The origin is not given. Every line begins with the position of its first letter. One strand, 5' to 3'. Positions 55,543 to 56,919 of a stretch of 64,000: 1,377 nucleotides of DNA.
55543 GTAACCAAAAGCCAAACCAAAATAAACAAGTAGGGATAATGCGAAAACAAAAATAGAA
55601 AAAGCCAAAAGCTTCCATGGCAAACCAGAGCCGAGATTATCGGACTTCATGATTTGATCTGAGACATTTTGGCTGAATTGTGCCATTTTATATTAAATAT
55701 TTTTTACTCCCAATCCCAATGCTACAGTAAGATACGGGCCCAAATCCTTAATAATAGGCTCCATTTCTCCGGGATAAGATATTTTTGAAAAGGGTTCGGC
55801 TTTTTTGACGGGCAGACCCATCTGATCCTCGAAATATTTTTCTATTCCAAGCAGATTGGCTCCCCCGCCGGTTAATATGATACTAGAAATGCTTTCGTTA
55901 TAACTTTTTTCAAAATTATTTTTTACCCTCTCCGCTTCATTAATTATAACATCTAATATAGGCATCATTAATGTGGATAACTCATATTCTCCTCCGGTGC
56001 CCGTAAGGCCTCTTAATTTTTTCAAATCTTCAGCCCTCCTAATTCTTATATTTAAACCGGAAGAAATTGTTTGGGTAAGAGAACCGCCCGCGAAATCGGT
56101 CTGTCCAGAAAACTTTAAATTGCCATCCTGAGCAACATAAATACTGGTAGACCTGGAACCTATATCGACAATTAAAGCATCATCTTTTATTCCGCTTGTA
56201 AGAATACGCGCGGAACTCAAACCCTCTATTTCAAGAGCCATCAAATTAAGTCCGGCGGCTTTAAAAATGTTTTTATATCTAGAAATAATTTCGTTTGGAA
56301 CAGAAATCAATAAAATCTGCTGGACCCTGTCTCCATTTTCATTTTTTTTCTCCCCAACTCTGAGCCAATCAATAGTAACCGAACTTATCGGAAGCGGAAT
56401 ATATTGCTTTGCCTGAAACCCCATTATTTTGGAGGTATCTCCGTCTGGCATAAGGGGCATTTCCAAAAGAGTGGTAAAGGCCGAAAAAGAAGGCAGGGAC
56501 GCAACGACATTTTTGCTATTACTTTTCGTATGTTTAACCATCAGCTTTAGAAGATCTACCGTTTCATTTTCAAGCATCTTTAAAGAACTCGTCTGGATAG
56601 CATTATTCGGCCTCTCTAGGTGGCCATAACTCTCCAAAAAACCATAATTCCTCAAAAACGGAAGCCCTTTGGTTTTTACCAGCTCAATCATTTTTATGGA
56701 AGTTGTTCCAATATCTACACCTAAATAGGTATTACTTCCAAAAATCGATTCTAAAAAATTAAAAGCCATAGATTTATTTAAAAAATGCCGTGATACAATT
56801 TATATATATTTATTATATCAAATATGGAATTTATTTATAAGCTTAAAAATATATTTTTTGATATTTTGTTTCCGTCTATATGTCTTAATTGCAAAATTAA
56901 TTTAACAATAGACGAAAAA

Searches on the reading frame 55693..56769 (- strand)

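Call 55: search_protein_families(library=pfam, proteins=[window:55693-56769:-], max_evalue=0.0001)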
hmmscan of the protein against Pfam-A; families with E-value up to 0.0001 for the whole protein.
window:55693-56769:- (358 aa): 3 families
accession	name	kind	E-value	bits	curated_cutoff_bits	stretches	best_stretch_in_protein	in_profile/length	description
PF11104.14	PilM_2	-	5e-36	124.8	27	1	17-356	1-338/340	Type IV pilus assembly protein PilM;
PF14450.12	FtsA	-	5.2e-13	49.9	31.8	1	200-326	2-112/127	Cell division protein FtsA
PF06723.19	MreB_Mbl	-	3.2e-06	26.7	27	0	295-325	275-305/327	MreB/Mbl protein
